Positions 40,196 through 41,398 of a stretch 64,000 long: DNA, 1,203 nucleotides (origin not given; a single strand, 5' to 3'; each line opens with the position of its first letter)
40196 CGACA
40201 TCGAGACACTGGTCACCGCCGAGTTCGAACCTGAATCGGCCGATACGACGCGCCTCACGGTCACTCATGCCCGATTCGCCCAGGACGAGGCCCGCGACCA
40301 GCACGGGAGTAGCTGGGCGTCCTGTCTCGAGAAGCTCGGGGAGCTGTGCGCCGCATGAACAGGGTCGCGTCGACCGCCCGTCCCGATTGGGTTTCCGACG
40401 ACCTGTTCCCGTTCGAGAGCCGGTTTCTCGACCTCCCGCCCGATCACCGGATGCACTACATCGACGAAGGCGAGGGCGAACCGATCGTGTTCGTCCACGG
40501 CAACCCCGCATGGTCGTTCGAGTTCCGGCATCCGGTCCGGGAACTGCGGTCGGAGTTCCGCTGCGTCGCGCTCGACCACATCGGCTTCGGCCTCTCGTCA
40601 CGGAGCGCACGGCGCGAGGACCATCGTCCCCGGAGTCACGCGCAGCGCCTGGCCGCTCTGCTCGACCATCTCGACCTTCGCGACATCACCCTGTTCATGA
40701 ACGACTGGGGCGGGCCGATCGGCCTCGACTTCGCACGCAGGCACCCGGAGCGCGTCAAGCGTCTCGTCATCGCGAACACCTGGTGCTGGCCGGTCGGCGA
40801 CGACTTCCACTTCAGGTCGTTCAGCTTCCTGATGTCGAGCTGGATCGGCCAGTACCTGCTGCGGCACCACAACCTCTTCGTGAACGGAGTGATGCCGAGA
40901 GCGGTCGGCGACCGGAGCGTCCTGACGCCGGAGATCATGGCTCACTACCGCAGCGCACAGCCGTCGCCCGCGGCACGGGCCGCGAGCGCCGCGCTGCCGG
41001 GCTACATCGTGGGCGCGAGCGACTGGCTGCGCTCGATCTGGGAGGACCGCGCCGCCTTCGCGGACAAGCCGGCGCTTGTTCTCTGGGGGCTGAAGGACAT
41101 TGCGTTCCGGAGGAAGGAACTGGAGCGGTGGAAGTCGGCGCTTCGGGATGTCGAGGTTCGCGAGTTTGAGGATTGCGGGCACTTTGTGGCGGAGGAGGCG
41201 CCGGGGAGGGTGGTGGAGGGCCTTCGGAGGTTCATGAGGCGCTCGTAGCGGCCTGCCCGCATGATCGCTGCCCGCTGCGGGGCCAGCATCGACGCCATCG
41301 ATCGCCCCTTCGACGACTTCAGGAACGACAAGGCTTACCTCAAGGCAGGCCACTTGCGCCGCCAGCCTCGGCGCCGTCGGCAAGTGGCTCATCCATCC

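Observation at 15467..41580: Accessory region begins right after the lyase gene, and lyase-gene fragments recur inside it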

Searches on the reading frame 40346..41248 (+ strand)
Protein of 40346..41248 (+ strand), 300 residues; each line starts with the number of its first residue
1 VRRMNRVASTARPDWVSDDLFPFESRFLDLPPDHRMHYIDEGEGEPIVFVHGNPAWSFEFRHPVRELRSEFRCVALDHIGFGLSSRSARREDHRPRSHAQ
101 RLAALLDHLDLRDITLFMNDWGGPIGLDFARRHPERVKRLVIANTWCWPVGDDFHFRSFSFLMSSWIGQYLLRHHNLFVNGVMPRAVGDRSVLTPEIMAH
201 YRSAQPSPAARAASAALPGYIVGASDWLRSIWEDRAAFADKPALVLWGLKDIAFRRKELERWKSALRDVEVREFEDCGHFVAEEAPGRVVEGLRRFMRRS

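Call 10: search_protein_families(library=pfam, proteins=[window:40346-41248:+], max_evalue=0.01)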
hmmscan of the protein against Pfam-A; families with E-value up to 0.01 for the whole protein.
window:40346-41248:+ (300 aa): 3 families
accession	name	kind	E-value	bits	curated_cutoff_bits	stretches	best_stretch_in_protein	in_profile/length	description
PF00561.26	Abhydrolase_1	-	6.5e-29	101.7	25.8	1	46-286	2-245/245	alpha/beta hydrolase fold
PF12697.13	Abhydrolase_6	-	1.8e-16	61.9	26.3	1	47-291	1-216/217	Alpha/beta hydrolase family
PF12146.15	Hydrolase_4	-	1.9e-07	31.1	27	1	47-279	7-232/239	Serine aminopeptidase, S33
